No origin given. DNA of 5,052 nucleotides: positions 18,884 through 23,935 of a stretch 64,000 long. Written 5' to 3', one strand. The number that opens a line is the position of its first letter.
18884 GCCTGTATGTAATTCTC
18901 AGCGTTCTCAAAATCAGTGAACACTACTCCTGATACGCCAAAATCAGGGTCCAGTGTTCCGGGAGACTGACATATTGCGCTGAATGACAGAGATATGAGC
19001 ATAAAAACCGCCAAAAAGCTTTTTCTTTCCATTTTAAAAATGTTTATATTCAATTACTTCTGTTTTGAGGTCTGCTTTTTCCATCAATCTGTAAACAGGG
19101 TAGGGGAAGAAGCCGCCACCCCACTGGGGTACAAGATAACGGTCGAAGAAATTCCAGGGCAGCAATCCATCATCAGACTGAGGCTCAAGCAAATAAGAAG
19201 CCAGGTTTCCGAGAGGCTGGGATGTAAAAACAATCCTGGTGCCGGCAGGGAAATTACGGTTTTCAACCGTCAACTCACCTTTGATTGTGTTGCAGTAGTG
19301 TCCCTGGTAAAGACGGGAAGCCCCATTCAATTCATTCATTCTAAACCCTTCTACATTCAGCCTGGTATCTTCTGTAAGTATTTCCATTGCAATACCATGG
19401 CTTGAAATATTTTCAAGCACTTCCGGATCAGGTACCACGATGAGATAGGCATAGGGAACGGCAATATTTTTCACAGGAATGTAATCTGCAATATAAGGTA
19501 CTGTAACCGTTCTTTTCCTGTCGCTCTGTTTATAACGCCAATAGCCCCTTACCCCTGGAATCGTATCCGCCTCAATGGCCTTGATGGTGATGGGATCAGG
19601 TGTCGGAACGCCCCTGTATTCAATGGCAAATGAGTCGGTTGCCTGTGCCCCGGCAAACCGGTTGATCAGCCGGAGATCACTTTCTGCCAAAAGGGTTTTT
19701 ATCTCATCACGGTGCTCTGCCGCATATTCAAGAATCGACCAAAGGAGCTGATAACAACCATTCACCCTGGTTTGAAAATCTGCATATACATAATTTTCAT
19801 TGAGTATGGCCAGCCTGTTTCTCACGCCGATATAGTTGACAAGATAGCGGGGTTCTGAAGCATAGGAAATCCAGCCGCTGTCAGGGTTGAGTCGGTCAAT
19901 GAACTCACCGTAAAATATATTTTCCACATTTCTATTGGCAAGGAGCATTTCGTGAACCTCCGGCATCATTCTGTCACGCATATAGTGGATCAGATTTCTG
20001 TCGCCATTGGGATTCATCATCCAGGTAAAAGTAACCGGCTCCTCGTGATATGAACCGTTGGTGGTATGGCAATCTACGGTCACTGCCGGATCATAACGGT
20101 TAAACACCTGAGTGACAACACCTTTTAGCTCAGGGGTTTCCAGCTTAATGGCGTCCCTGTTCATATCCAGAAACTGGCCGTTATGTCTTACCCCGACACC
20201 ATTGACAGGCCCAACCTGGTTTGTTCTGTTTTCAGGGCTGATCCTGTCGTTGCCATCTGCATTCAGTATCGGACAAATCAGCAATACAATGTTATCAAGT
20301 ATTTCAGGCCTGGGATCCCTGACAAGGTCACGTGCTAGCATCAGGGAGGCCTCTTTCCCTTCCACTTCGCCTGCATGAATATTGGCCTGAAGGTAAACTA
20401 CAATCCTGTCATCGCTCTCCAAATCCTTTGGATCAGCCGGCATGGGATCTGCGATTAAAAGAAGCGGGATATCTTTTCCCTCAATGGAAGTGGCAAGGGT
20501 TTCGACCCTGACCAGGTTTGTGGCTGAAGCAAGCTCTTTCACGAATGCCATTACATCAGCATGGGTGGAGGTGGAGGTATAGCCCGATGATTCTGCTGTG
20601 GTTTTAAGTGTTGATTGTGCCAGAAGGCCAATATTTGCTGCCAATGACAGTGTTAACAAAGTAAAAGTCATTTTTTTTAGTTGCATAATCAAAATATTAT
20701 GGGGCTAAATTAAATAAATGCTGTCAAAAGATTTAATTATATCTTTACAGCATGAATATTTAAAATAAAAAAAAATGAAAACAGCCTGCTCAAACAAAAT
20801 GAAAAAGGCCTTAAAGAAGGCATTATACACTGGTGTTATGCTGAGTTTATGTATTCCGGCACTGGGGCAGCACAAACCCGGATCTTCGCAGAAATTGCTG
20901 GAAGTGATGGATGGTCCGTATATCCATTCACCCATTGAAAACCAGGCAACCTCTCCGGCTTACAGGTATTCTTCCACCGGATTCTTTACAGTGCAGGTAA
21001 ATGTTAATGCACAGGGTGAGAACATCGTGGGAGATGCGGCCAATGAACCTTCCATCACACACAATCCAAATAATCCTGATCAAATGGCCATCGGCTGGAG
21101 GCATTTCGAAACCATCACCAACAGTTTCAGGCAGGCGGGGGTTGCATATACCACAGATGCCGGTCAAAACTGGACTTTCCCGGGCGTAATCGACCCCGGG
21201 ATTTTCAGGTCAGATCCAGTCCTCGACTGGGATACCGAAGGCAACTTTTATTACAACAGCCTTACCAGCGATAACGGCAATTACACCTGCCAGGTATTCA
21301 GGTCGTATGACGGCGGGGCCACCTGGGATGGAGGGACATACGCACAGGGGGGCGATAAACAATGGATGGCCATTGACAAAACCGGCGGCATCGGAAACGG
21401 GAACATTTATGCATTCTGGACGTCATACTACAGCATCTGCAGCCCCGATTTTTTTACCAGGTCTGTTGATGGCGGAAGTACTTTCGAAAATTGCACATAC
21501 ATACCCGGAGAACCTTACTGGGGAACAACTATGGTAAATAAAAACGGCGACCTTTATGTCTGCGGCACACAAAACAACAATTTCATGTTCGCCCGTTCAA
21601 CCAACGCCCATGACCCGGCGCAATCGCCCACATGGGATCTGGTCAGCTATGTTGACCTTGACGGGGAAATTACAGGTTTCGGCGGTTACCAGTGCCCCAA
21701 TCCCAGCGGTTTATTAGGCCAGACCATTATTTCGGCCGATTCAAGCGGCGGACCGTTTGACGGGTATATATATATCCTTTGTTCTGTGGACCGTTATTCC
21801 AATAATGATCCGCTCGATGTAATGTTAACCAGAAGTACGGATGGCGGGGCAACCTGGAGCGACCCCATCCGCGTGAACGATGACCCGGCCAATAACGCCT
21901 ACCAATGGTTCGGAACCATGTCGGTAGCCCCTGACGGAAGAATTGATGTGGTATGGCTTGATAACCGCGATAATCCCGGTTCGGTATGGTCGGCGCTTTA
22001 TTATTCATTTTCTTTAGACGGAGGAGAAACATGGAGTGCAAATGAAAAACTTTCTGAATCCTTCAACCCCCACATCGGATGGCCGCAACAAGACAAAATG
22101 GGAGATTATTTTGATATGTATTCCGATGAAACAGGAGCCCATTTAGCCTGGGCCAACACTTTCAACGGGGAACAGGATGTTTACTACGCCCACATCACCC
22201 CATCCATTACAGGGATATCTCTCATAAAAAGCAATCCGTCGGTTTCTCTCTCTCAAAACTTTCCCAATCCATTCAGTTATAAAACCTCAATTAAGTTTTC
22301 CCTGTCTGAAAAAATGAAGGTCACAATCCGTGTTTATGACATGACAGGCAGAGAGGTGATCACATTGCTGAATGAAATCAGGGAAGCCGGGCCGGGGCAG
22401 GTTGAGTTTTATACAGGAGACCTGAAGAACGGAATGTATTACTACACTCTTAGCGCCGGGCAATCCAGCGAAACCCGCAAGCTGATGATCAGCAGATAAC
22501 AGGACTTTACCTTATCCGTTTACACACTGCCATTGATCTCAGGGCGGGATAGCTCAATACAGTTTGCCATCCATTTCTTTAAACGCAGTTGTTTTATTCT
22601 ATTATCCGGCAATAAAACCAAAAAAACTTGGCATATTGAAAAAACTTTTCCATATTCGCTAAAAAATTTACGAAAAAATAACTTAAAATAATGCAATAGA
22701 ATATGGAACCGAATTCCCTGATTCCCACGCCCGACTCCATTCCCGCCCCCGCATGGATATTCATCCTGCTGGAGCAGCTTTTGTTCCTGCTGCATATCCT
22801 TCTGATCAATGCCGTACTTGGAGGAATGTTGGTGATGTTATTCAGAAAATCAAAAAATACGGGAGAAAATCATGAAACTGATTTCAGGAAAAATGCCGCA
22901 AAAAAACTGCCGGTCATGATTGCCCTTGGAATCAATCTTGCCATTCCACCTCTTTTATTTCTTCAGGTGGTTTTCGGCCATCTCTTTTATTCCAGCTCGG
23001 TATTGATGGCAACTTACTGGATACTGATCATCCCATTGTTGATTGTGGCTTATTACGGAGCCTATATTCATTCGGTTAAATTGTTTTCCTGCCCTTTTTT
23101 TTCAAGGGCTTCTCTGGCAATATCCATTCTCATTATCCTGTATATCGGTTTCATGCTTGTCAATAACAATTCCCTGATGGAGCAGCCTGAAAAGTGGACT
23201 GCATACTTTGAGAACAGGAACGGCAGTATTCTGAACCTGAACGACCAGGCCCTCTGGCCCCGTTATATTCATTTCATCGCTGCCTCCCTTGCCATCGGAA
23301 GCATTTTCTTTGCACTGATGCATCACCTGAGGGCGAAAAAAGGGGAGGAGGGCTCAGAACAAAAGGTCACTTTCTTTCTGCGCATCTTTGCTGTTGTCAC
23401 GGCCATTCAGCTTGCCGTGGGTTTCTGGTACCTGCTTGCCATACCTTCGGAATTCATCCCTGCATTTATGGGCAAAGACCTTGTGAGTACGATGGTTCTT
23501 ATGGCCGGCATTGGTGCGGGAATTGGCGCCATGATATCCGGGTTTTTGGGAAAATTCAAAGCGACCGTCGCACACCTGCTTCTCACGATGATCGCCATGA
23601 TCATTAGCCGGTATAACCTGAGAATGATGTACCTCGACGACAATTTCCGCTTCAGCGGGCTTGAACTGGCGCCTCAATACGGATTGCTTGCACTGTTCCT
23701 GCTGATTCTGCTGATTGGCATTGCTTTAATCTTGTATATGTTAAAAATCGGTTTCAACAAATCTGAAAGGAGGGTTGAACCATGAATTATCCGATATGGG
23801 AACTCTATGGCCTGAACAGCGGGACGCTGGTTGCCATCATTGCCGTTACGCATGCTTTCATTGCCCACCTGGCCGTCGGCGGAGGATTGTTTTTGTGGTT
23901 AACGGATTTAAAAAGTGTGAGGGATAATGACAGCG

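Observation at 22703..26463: Two-gene module: 9-TM membrane protein translationally coupled to a CydA-like membrane domain fused to an eight-haem cytochrome c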

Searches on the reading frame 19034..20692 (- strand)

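Call 64: search_protein_families(library=pfam, proteins=[window:19034-20692:-], max_evalue=0.00001)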
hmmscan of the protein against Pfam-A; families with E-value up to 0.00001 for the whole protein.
window:19034-20692:- (552 aa): 1 family
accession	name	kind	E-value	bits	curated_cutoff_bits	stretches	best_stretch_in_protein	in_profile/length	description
PF00246.29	Peptidase_M14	-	4.3e-14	53.2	21.6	1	49-174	3-133/286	Zinc carboxypeptidase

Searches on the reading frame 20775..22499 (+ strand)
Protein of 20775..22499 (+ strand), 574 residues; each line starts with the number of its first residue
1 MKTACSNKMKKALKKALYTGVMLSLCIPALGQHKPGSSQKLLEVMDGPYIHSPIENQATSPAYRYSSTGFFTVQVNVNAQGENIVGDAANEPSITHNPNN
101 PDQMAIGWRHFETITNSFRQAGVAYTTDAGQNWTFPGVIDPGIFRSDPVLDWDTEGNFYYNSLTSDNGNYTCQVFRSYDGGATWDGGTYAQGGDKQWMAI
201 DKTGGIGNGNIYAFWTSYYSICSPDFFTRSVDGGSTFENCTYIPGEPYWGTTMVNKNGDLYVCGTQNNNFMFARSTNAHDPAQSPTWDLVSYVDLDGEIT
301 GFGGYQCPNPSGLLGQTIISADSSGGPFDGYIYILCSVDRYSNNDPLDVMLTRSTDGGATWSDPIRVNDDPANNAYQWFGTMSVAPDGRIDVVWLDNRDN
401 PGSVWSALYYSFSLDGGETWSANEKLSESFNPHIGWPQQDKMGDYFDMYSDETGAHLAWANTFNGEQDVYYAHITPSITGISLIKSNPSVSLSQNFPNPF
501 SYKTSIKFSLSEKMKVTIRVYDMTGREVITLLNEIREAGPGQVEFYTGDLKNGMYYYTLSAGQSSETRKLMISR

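Call 64: search_protein_families(library=pfam, proteins=[window:20775-22499:+], max_evalue=0.00001)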
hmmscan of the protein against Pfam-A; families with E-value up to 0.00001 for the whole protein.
window:20775-22499:+ (574 aa): 3 families
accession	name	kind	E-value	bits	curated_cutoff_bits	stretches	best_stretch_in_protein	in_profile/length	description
PF18962.6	Por_Secre_tail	-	1.7e-10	41.4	27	1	496-572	2-75/75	Secretion system C-terminal sorting domain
PF13088.12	BNR_2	-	4.5e-07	29.9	31.4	0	347-429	16-103/277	BNR repeat-like domain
PF02012.26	BNR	-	1.9e-06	27.4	27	0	412-421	2-11/12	BNR/Asp-box repeat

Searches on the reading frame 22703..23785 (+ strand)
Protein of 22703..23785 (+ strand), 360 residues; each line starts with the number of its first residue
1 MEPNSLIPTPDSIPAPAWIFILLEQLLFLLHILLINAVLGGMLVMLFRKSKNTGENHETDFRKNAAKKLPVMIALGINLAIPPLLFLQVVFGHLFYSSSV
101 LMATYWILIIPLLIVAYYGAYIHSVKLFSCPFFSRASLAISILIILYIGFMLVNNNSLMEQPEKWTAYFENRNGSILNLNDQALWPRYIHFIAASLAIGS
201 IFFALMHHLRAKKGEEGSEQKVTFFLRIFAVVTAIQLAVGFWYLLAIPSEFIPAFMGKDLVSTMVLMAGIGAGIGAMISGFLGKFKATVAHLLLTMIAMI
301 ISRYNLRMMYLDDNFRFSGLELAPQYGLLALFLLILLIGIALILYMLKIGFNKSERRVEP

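Call 3: search_protein_families(library=pfam, proteins=[window:22703-23785:+], max_evalue=1)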
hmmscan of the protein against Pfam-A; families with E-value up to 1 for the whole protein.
window:22703-23785:+ (360 aa): 0 families

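Call 4: search_protein_families(library=ncbifam, proteins=[window:22703-23785:+], max_evalue=1)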
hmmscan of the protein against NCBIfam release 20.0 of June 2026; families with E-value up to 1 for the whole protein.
window:22703-23785:+ (360 aa): 0 families

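Call 11: find_homologous_proteins(query=window:22703-23785:+)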
Query window:22703-23785:+ (360 aa): 251 proteins with E <= 0.001 among 8000 candidates; the best 120 are listed.
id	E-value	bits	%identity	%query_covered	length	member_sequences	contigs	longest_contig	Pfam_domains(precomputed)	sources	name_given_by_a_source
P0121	7.3e-228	774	100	100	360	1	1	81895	-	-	-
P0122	4.1e-171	587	74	99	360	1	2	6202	-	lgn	-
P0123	6.7e-149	514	64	100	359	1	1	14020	-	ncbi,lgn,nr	ncbi:MAG: hypothetical protein JW731_08675 [Bacteroidales bacterium]|nr:hypothetical protein [Bacter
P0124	8.2e-148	510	64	100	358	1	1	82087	-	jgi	jgi:hypothetical protein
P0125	1.0e-145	503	65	99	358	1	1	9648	-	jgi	jgi:hypothetical protein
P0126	1.7e-145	503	63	99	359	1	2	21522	-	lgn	-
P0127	3.3e-145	502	63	100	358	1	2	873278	-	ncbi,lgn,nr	ncbi:MAG: hypothetical protein KQI35_02175 [Bacteroidetes bacterium]|nr:hypothetical protein [Bacter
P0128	4.9e-145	501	63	99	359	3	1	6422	-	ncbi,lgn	-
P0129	1.7e-143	496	63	99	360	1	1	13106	-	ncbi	-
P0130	5.5e-143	494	63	100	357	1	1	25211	-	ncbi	-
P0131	6.1e-143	494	62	99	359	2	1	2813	-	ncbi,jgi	-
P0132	7.1e-143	494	61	99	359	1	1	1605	-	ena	-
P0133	6.0e-141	488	63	100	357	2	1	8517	-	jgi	-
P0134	7.4e-141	487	61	99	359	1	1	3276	-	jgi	-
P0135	1.4e-140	487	63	99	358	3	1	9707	-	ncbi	-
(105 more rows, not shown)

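Call 26: predict_structure(alignment_id=A3)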
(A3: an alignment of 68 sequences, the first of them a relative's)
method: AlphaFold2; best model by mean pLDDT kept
length: 360 residues; sequences in the alignment: 68
mean_pLDDT: 83.2   pTM: 0.83
mean pLDDT of the five models: 83.2, 82.6, 81.7, 80.7, 79.8
residues with pLDDT >= 90: 152; 70-90: 146; 50-70: 47; < 50: 15
segments of 3 or more residues with pLDDT < 50: 51-55, 353-360
pLDDT, mean of each block of 10 residues (from residue 1): 61 83 91 93 82 48 78 88 83 62 68 90 86 91 93 82 66 64 92 96 91 86 95 96 92 91 95 97 96 95 90 77 85 89 81 43
secondary structure, 60 per line:
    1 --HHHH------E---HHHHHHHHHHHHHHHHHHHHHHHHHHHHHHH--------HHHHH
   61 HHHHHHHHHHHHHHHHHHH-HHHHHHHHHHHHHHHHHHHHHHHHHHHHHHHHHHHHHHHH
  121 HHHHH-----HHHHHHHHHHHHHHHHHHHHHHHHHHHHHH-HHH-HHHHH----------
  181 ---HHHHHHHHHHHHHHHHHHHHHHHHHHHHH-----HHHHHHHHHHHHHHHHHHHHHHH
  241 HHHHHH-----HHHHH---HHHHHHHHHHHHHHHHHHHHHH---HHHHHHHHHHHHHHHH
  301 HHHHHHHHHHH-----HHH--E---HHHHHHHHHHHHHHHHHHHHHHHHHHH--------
elements in order: H3-6 H17-47 H56-79 H81-125 H131-160 H166-170 H184-212 H218-246 H252-256 H260-281 H285-311 H326-352

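Call 33: fold_search(model_id=the predicted structure, library=pdb)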
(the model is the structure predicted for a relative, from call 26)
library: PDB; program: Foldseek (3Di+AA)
matches with E <= 10: 365; with E <= 0.001: 0
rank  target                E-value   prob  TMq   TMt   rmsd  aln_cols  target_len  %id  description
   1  7oy2_C                1.5e-03  1.00  0.66  0.54   7.7       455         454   11  High resolution structure of cytochrome bd-II oxidase from E. coli (released 2021-12-15)
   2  7ose_B                1.7e-03  1.00  0.58  0.55   7.0       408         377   11  cytochrome bd-II type oxidase with bound aurachin D (released 2021-11-17)
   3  9r2g_A                2.2e-03  1.00  0.68  0.66   4.5       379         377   11  Cytochrome bd II oxidase qOR-2 type from Mycobacterium smegmatis (released 2026-03-04)
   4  7d5i_A                2.5e-03  1.00  0.54  0.46   7.3       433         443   11  Structure of Mycobacterium smegmatis bd complex in the apo-form. (released 2021-06-23)
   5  9r2g_D                3.0e-03  1.00  0.62  0.67   5.6       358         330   14  Cytochrome bd II oxidase qOR-2 type from Mycobacterium smegmatis (released 2026-03-04)
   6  7oy2_B                4.5e-03  1.00  0.55  0.53   7.2       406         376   12  High resolution structure of cytochrome bd-II oxidase from E. coli (released 2021-12-15)
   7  8b4o_B                5.4e-03  1.00  0.52  0.55   7.3       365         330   12  Cryo-EM structure of cytochrome bd oxidase from C. glutamicum (released 2022-12-28)
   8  6rx4_B                7.2e-03  1.00  0.57  0.54   6.1       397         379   12  THE STRUCTURE OF BD OXIDASE FROM ESCHERICHIA COLI (released 2019-11-20)
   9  5doq_B                1.6e-02  1.00  0.67  0.72   5.5       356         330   14  The structure of bd oxidase from Geobacillus thermodenitrificans (released 2016-05-04)
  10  5doq_A                1.9e-02  1.00  0.73  0.62   5.2       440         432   13  The structure of bd oxidase from Geobacillus thermodenitrificans (released 2016-05-04)
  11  7ose_A                2.3e-02  1.00  0.61  0.46   8.3       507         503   10  cytochrome bd-II type oxidase with bound aurachin D (released 2021-11-17)
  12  7d5i_B                2.3e-02  1.00  0.58  0.60   5.6       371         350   13  Structure of Mycobacterium smegmatis bd complex in the apo-form. (released 2021-06-23)
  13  7nkz_A                2.5e-02  1.00  0.61  0.50   7.2       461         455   10  Cryo-EM structure of the cytochrome bd oxidase from M. tuberculosis at 2.5 A resolution (released 2021-09-22)
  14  9fka_B                2.7e-02  1.00  0.59  0.61   5.7       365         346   12  Cryo-EM structure of the reduced cytochrome bd oxidase from M. tuberculosis (released 2025-02-12)
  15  6rko_B                2.8e-02  1.00  0.55  0.53   7.6       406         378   10  Cryo-EM structure of the E. coli cytochrome bd-I oxidase at 2.68 A resolution (released 2019-10-16)
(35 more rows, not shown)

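Call 39: search_protein_representatives(alignment_id=A3)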
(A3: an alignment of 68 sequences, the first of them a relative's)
Query: 68 sequences, 359 profile positions. Proteins with E-value up to 0.001 (for the whole library): 1950; up to 1e-10: 1299; up to 1e-30: 564. The best 150 are listed.
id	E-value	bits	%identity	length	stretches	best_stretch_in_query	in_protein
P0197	5.6e-165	565.1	-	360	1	1-357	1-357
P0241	3.6e-140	483.5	-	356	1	1-358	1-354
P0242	6.3e-137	472.8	-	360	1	1-354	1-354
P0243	2.1e-131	454.7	-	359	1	1-356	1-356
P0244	2.5e-130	451.1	-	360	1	1-357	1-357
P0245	1.1e-120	419.4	-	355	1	4-355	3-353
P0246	1.4e-118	412.5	-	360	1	1-353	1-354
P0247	2.4e-115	401.8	-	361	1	1-352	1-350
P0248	1.4e-114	399.3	-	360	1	1-357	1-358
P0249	2.0e-114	398.8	-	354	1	5-356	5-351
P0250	5.7e-113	394.0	-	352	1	1-349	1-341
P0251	4.9e-110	384.4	-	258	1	102-358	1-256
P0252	4.7e-109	381.1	-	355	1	1-349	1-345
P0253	5.1e-108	377.8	-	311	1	37-357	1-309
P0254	8.2e-108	377.1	-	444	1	2-356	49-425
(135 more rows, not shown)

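Call 69: search_solved_structures(query=A5, max_evalue=10, show_alignments=3)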
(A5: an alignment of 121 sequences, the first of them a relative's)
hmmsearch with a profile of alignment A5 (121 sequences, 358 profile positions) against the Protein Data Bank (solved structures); distinct sequences matched with E-value up to 10: 5.
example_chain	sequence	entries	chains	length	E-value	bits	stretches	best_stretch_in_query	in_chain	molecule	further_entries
7o85_B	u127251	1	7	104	0.24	13.4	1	194-281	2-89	Fab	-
8i4t_F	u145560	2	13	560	0.31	13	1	102-159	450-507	Envelopment polyprotein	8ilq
3f3y_A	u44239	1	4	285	2.7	10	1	144-170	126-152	Bile salt sulfotransferase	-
4ifb_A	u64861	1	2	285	2.7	10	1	144-170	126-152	Bile salt sulfotransferase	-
1ov4_A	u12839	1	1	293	2.8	9.9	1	144-170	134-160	Alcohol sulfotransferase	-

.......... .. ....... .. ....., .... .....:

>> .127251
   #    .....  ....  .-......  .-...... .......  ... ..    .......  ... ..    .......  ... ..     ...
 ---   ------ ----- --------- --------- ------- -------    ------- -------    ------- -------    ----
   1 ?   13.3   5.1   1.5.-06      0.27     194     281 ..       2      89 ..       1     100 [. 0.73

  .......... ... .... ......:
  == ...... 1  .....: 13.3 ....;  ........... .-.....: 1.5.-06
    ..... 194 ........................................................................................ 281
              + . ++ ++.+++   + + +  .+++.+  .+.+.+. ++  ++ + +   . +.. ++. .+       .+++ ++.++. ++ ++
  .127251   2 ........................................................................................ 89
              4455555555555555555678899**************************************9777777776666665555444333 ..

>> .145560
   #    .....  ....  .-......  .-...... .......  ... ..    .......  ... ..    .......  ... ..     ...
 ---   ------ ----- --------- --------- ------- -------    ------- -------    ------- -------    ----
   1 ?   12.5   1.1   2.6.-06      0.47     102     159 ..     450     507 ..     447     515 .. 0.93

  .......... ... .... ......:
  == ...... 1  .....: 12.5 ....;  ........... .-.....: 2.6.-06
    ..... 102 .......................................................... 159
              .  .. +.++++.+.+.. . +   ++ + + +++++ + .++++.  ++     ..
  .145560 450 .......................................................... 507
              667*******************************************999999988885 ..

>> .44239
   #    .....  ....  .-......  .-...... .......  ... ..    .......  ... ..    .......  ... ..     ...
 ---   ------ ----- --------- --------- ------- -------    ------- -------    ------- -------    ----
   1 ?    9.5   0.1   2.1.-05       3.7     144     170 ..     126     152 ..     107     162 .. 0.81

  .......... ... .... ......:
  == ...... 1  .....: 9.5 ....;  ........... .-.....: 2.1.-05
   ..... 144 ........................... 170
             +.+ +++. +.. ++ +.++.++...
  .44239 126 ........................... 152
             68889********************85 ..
